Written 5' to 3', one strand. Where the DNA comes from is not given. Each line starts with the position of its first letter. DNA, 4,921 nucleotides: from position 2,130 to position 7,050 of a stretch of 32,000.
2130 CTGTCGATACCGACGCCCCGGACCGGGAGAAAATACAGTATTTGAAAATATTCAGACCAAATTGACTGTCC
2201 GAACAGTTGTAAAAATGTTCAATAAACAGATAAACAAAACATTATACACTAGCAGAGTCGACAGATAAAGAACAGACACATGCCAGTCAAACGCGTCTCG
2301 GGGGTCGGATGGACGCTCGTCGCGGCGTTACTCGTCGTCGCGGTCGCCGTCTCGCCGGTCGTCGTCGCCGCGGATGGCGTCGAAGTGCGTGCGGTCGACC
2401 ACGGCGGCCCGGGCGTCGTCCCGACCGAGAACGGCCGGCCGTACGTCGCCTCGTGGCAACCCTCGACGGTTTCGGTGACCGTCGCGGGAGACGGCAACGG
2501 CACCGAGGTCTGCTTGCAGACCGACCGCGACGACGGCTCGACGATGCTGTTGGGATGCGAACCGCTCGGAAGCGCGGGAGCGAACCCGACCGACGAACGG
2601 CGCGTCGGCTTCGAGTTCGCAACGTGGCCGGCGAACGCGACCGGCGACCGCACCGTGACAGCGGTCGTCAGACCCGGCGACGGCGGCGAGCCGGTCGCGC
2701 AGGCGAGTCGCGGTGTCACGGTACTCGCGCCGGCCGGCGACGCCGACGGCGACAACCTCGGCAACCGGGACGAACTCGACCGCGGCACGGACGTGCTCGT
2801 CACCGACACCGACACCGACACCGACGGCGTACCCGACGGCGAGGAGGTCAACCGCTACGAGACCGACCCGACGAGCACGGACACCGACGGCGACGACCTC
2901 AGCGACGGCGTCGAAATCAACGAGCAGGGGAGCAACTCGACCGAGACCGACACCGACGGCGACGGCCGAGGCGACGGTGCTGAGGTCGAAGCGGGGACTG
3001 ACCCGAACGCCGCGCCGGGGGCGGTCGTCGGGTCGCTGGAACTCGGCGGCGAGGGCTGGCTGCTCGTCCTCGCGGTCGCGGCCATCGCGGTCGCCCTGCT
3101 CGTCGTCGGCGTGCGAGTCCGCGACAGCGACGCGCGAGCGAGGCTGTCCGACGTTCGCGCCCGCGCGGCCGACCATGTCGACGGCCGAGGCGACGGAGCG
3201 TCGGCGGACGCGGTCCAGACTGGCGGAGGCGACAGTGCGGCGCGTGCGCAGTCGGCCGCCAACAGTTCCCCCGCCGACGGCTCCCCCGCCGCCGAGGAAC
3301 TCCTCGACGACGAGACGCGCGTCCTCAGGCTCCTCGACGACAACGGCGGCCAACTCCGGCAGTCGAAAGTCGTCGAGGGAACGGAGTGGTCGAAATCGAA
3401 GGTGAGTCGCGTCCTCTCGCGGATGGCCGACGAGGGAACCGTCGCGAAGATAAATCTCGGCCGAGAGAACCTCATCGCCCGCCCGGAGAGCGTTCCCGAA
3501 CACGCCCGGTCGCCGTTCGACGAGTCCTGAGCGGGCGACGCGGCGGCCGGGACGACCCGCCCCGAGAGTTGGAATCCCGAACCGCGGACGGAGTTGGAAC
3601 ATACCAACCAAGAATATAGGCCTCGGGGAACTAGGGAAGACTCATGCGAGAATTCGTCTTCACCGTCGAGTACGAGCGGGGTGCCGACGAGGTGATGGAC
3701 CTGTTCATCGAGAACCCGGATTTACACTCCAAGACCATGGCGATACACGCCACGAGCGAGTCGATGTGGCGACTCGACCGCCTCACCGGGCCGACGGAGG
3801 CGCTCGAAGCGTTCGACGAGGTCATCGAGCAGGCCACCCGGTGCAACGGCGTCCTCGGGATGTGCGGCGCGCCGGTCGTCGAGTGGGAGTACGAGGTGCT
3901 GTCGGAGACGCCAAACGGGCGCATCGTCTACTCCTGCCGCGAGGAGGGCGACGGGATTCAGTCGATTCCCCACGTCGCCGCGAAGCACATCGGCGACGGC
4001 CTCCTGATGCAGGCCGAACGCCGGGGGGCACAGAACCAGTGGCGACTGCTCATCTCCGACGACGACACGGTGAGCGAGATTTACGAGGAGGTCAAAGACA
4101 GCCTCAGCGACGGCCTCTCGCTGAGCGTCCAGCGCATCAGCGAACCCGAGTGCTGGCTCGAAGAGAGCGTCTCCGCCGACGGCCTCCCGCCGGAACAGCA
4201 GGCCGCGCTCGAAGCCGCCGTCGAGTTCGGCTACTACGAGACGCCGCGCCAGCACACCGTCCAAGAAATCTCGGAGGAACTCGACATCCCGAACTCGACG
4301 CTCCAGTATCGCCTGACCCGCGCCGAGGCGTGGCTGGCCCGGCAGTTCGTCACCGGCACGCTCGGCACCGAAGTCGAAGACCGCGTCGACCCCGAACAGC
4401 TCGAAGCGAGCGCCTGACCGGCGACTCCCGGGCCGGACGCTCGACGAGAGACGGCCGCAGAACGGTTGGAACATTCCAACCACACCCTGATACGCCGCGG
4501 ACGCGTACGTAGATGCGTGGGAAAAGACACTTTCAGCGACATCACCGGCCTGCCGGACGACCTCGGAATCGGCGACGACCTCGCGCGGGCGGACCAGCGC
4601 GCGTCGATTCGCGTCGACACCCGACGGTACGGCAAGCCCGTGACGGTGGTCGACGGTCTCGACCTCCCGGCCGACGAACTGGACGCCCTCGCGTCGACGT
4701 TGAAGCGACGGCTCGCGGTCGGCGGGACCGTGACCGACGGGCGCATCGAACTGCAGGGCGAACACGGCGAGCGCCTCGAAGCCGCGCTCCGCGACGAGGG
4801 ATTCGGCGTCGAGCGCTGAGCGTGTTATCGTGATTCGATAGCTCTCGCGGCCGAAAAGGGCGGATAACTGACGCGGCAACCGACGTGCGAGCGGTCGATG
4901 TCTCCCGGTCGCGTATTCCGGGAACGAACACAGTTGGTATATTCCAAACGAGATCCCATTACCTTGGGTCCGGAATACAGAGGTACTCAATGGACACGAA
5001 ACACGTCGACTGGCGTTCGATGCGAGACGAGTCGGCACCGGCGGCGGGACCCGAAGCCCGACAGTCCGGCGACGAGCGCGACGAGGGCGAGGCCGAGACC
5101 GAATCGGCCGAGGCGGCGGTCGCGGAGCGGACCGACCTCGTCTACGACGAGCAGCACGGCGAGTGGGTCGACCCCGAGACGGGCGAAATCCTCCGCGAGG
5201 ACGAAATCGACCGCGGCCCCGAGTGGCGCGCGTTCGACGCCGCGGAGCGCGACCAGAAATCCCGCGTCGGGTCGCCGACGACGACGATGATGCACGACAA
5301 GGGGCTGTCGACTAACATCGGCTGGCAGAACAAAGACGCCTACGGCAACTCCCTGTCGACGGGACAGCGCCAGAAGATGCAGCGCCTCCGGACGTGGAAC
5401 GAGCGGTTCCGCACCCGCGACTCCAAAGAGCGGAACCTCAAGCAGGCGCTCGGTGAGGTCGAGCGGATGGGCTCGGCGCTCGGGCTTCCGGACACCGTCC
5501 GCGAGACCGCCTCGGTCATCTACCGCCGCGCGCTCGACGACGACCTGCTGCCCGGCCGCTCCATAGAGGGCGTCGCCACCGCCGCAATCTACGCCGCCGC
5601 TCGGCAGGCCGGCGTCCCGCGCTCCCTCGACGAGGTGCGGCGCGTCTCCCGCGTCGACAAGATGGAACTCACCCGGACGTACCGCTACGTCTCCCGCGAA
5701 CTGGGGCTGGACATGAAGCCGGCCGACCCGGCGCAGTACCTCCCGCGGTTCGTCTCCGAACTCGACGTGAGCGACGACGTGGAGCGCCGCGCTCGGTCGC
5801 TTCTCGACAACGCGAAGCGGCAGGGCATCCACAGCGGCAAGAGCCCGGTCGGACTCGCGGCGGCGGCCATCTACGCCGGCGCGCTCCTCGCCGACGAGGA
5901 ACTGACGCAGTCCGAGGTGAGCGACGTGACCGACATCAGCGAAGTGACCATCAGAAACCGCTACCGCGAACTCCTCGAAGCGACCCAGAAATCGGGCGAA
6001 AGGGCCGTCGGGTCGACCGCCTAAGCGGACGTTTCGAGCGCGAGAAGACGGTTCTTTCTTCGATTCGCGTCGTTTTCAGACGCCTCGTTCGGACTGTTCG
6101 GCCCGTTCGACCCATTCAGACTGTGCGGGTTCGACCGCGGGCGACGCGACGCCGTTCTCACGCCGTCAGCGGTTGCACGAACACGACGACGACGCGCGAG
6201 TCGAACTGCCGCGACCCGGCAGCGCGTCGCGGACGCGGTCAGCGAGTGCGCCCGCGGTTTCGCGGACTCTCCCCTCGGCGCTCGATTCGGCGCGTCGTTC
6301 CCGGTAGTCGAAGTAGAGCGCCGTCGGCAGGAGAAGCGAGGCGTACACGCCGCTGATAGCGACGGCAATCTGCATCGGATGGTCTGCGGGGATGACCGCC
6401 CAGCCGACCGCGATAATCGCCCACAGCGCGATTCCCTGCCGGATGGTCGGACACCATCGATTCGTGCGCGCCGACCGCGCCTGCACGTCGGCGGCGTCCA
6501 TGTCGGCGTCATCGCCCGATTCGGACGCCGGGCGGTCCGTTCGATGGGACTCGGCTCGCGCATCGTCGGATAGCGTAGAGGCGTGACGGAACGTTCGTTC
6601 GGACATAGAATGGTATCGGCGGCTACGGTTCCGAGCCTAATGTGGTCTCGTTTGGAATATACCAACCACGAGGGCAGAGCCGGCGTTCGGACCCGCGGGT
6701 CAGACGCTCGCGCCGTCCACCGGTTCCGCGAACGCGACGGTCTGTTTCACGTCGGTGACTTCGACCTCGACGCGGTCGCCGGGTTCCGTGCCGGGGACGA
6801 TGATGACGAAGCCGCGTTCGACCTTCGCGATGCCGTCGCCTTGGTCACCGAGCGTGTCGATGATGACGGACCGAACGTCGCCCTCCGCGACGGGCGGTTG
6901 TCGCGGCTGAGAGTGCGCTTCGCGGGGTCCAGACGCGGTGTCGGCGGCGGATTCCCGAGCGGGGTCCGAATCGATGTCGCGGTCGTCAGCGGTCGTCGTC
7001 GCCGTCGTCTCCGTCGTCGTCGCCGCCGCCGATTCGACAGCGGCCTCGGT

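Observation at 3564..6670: A 17-bp palindrome (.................) occurs four times, each 34-43 nt upstream of a start codon, linking an HTH_10 regulator, aIF1/SUI1, a TFB paralog and a membrane protein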

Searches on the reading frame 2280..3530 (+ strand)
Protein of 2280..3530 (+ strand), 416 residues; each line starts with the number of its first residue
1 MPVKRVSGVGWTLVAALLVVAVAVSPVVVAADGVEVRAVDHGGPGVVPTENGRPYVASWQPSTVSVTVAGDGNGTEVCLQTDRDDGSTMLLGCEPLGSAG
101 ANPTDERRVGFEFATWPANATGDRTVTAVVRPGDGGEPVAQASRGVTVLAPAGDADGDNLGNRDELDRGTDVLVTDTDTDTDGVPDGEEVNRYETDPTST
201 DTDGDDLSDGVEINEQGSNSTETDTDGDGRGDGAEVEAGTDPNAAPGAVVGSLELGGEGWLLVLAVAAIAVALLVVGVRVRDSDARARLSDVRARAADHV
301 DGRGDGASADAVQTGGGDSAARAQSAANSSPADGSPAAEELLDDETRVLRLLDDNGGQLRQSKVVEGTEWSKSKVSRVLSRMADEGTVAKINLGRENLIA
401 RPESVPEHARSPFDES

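Call 4: search_protein_families(library=pfam, proteins=[window:2280-3530:+], max_evalue=0.01)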
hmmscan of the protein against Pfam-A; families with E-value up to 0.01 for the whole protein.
window:2280-3530:+ (416 aa): 5 families
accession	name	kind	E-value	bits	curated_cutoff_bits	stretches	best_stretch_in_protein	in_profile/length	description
PF24034.1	DUF7343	-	2.1e-26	92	27.6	1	341-401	1-61/62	Domain of unknown function (DUF7343)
PF18884.5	TSP3_bac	-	1.9e-06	28.1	25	1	224-244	1-21/22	Bacterial TSP3 repeat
PF12802.13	MarR_2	-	2.1e-05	25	27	1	345-390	7-52/61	MarR family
PF09339.16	HTH_IclR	-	4.7e-05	23.5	22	1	347-389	7-49/52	IclR helix-turn-helix domain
PF03495.19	Binary_toxB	-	0.0077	16.8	25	0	178-243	2-67/78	Clostridial binary toxin B/anthrax toxin PA Ca-binding domain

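Call 5: search_protein_families(library=ncbifam, proteins=[window:2280-3530:+], max_evalue=0.01)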
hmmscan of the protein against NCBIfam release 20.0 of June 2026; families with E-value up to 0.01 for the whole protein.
window:2280-3530:+ (416 aa): 0 families

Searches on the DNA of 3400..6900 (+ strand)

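Call 19: search_dna_similar(query=window:3400-6900:+, collection=plasmids, mode=near, max_rows=15)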
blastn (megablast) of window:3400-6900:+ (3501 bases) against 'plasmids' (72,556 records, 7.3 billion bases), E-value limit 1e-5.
Records with a match: 16; places in all: 19; records where one place covers at least 80% of the query: 2.
Best place of each record, by identity: >=99% 2; 80-90% 5; 60-80% 9.
By first word of the organism name: Haloferax 7; Halorussus 5; Halomicrococcus 1; Haladaptatus 1; Halomarina 1; Salinibaculum 1.
By predicted mobility (MOB-suite, as given by PLSDB): non-mobilizable 16.
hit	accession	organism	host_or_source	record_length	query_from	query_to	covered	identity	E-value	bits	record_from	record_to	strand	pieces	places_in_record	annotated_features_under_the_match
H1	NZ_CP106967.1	Haloferax alexandrinus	-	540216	1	3501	100%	99.2%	0e+0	6305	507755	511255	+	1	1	transcription initiation factor IIB 2 | helix-turn-helix domain-containing protein | hypothetical protein | yciH: stress response translation initiation inhibitor YciH | TRAM domain-containing protein | and 1 other names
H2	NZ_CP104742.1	Haloferax lucentense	-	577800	1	3501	89%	99.0%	0e+0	5609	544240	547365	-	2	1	transcription initiation factor IIB 2 | helix-turn-helix domain-containing protein (x2) | hypothetical protein | TRAM domain-containing protein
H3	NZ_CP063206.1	Haloferax gibbonsii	cultured ...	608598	1535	3500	56%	86.9%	0e+0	2180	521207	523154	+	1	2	transcription initiation factor TFB | hypothetical protein | TRAM domain-containing protein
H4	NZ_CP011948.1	Haloferax gibbonsii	whole genome,saline saltern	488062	1535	3500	56%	86.7%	0e+0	2152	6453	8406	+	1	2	transcription initiation factor IIB 2 | hypothetical protein | TRAM domain-containing protein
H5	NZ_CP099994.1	Halorussus salilacus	cell culture,Substrate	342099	1798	2582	22%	79.8%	3e-157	564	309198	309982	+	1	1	transcription initiation factor IIB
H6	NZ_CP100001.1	Halorussus vallis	cell culture,saline soil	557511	1808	2582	22%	80.8%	3e-168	601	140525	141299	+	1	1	transcription initiation factor IIB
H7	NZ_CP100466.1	Halomicrococcus gelatinilyticus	cell culture,sediment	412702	1808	2589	22%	79.2%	7e-149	536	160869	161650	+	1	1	transcription initiation factor IIB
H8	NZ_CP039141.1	Haloferax mediterranei ATCC 33500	Cell culture,Spain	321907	246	1018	22%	79.9%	3e-157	564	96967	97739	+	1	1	helix-turn-helix domain-containing protein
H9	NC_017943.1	Haloferax mediterranei ATCC 33500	-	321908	246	1018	22%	79.9%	3e-157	564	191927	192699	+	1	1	helix-turn-helix domain-containing protein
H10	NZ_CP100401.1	Halorussus aquaticus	cell culture,saline soil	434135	1810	2582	22%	79.5%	2e-150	542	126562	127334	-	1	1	transcription initiation factor IIB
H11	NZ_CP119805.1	Halorussus lipolyticus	cell culture,coastal saline-alkali land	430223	1810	2582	22%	78.7%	2e-140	508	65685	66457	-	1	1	transcription initiation factor IIB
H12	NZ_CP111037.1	Haladaptatus caseinilyticus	cell culture,sediment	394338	1810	2580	22%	77.1%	2e-119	438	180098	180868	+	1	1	transcription initiation factor IIB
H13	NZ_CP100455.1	Halomarina sp. BND7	cell culture,sediment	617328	1807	2577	22%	77.0%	1e-117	433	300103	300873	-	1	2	TFIIB-type zinc ribbon-containing protein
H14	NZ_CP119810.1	Halorussus caseinilyticus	cell culture,coastal saline-alkali land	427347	1810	2570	22%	77.4%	2e-120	442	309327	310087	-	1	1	transcription initiation factor IIB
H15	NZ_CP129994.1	Salinibaculum sp. KK48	cell culture,sediment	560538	1856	2204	10%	80.9%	6e-70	274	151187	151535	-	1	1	TFIIB-type zinc ribbon-containing protein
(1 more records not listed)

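Call 29: search_dna_similar(query=window:4400-5100:+, collection=plasmids, mode=distant, max_rows=30)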
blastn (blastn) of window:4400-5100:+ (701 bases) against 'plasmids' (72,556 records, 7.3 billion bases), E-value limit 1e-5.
Records with a match: 6; places in all: 8; records where one place covers at least 80% of the query: 1.
Best place of each record, by identity: 95-99% 2; 90-95% 2; 60-80% 2.
By first word of the organism name: Haloferax 6.
By predicted mobility (MOB-suite, as given by PLSDB): non-mobilizable 6.
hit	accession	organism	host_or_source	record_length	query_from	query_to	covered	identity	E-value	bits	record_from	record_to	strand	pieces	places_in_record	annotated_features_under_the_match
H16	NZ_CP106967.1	Haloferax alexandrinus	-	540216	1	701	100%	98.6%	0e+0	1220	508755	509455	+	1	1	yciH: stress response translation initiation inhibitor YciH | transcription initiation factor IIB 2 | helix-turn-helix domain-containing protein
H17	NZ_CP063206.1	Haloferax gibbonsii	cultured ...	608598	1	420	60%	91.3%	7e-165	587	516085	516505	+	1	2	translation initiation factor | helix-turn-helix domain-containing protein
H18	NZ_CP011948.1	Haloferax gibbonsii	whole genome,saline saltern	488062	1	420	60%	90.8%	9e-164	583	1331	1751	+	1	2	translation initiation factor | helix-turn-helix domain-containing protein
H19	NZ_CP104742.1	Haloferax lucentense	-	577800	1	701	47%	98.2%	2e-89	564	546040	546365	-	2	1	transcription initiation factor IIB 2 | helix-turn-helix domain-containing protein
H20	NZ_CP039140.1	Haloferax mediterranei ATCC 33500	Cell culture,Spain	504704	123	410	41%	78.7%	4e-60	240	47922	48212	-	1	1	yciH: stress response translation initiation inhibitor YciH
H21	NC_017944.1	Haloferax mediterranei ATCC 33500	-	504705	123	410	41%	78.7%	4e-60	240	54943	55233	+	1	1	yciH: stress response translation initiation inhibitor YciH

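Call 32: get_annotated_region(hit=H1, flank=20000)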
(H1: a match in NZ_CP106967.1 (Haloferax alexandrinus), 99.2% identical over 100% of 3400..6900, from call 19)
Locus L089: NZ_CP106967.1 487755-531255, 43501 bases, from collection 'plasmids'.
description: Haloferax alexandrinus strain BNX82 plasmid pBNX82-1, complete sequence
organism: Haloferax alexandrinus (NCBI taxid 114529)
taxonomy: Archaea; Euryarchaeota; Halobacteria; Halobacteriales; Haloferacaceae; Haloferax; Haloferax alexandrinus
host: -; source: -; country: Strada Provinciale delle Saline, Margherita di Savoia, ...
typing (MOB-suite, as given by PLSDB): non-mobilizable; mating-pair formation MPF_T
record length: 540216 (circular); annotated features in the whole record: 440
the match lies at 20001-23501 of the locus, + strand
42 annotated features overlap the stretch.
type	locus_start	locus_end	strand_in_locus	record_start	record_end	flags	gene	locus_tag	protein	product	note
CDS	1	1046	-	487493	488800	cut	gdhB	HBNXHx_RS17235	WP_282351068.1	glutamate dehydrogenase GdhB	-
CDS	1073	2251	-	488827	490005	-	-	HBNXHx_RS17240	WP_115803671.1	M24 family metallopeptidase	-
CDS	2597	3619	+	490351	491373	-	-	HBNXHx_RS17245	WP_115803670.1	LLM class flavin-dependent oxidoreductase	-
CDS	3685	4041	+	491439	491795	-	-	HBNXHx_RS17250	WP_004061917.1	hypothetical protein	-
CDS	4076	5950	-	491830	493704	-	-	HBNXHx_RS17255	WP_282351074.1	hypothetical protein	-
CDS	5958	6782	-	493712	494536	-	-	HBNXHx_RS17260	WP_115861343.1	signal peptidase I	-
CDS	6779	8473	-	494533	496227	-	-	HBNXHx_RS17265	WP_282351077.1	TasA family protein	-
CDS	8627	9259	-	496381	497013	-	-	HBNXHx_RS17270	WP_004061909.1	TasA family protein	-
CDS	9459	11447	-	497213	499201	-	-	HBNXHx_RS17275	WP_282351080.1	helix-turn-helix domain-containing protein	-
CDS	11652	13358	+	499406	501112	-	-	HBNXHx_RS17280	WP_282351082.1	histidine kinase N-terminal 7TM domain-containing protein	-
CDS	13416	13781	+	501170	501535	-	-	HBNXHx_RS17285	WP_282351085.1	phosphatidate cytidylyltransferase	-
CDS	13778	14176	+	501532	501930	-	-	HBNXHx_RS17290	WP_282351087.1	hypothetical protein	-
CDS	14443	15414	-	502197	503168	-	-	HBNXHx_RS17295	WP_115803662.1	DMT family transporter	GO:0055085 - transmembrane transport [Evidence IEA]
CDS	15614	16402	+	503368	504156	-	-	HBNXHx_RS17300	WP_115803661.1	transcriptional regulator FilR1 domain-containing protein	-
CDS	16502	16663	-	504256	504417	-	-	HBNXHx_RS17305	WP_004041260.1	hypothetical protein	-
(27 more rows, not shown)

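Call 44: get_annotated_region(hit=H21, flank=6000)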
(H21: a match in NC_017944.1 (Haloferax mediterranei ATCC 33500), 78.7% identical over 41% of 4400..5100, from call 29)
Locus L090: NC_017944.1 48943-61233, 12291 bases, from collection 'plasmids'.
description: Haloferax mediterranei ATCC 33500 plasmid pHM500, complete sequence
organism: Haloferax mediterranei ATCC 33500 (NCBI taxid 523841)
taxonomy: Archaea; Euryarchaeota; Halobacteria; Halobacteriales; Haloferacaceae; Haloferax; Haloferax mediterranei; Haloferax mediterranei ATCC 33500
host: -; source: -; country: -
typing (MOB-suite, as given by PLSDB): non-mobilizable
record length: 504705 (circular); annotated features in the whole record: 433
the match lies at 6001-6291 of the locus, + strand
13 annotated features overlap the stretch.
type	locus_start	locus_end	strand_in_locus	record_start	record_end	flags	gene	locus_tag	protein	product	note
CDS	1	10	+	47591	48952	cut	-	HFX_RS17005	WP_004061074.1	NAD-dependent succinate-semialdehyde dehydrogenase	-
CDS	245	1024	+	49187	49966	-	-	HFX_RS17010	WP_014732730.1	IclR family transcriptional regulator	GO:0006355 - regulation of DNA-templated transcription [Evidence IEA]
CDS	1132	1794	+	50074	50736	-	npdG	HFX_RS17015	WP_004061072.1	NADPH-dependent F420 reductase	-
CDS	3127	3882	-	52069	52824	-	-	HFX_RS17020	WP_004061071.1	GNAT family N-acetyltransferase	-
CDS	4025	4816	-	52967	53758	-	-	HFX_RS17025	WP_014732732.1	DUF2182 domain-containing protein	-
CDS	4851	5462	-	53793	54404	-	-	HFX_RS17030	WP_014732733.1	DUF1326 domain-containing protein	-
CDS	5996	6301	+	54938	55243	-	yciH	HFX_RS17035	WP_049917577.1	stress response translation initiation inhibitor YciH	-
CDS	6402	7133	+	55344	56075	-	-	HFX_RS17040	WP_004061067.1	GNAT family N-acetyltransferase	-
CDS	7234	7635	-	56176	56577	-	-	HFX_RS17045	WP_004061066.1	hypothetical protein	-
CDS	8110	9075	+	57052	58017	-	-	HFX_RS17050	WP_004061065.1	ArsA family ATPase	-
CDS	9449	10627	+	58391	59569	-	-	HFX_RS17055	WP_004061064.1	thiolase family protein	GO:0006635 - fatty acid beta-oxidation [Evidence IEA]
CDS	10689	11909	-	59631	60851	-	-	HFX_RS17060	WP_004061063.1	DUF6498-containing protein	-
CDS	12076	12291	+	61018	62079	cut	-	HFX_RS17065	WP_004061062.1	saccharopine dehydrogenase NADP-binding domain-containing protein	-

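Call 45: get_annotated_region(hit=H9, flank=6000)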
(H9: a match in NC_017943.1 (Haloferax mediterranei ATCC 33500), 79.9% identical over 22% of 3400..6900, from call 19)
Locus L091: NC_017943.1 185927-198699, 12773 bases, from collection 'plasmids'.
description: Haloferax mediterranei ATCC 33500 plasmid pHM300, complete sequence
organism: Haloferax mediterranei ATCC 33500 (NCBI taxid 523841)
taxonomy: Archaea; Euryarchaeota; Halobacteria; Halobacteriales; Haloferacaceae; Haloferax; Haloferax mediterranei; Haloferax mediterranei ATCC 33500
host: -; source: -; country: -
typing (MOB-suite, as given by PLSDB): non-mobilizable
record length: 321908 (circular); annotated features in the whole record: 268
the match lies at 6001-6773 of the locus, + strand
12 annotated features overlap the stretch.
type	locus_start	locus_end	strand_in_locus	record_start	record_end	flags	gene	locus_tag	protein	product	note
CDS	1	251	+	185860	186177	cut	-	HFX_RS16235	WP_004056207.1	thiamine-binding protein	-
CDS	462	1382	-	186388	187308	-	cysK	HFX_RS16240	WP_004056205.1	cysteine synthase A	GO:0006535 - cysteine biosynthetic process from serine [Evidence IEA]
CDS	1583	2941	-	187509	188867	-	-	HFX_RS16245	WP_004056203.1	restriction endonuclease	GO:0009307 - DNA restriction-modification system [Evidence IEA]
CDS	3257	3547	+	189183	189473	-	-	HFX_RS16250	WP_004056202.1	hypothetical protein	-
CDS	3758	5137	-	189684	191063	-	-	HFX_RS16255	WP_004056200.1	hypothetical protein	-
CDS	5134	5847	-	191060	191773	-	-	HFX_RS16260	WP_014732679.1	hypothetical protein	-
CDS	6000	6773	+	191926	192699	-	-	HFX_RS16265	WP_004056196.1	helix-turn-helix domain-containing protein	-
CDS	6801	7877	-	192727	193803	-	fni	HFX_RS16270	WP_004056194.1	type 2 isopentenyl-diphosphate Delta-isomerase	GO:0008299 - isoprenoid biosynthetic process [Evidence IEA]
CDS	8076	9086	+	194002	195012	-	-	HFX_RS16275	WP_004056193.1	transcription initiation factor IIB 2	-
CDS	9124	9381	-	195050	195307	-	-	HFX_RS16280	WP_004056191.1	hypothetical protein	-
CDS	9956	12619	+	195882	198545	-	-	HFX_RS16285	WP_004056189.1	bacterio-opsin activator domain-containing protein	-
CDS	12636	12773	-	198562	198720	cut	-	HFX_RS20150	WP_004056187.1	hypothetical protein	-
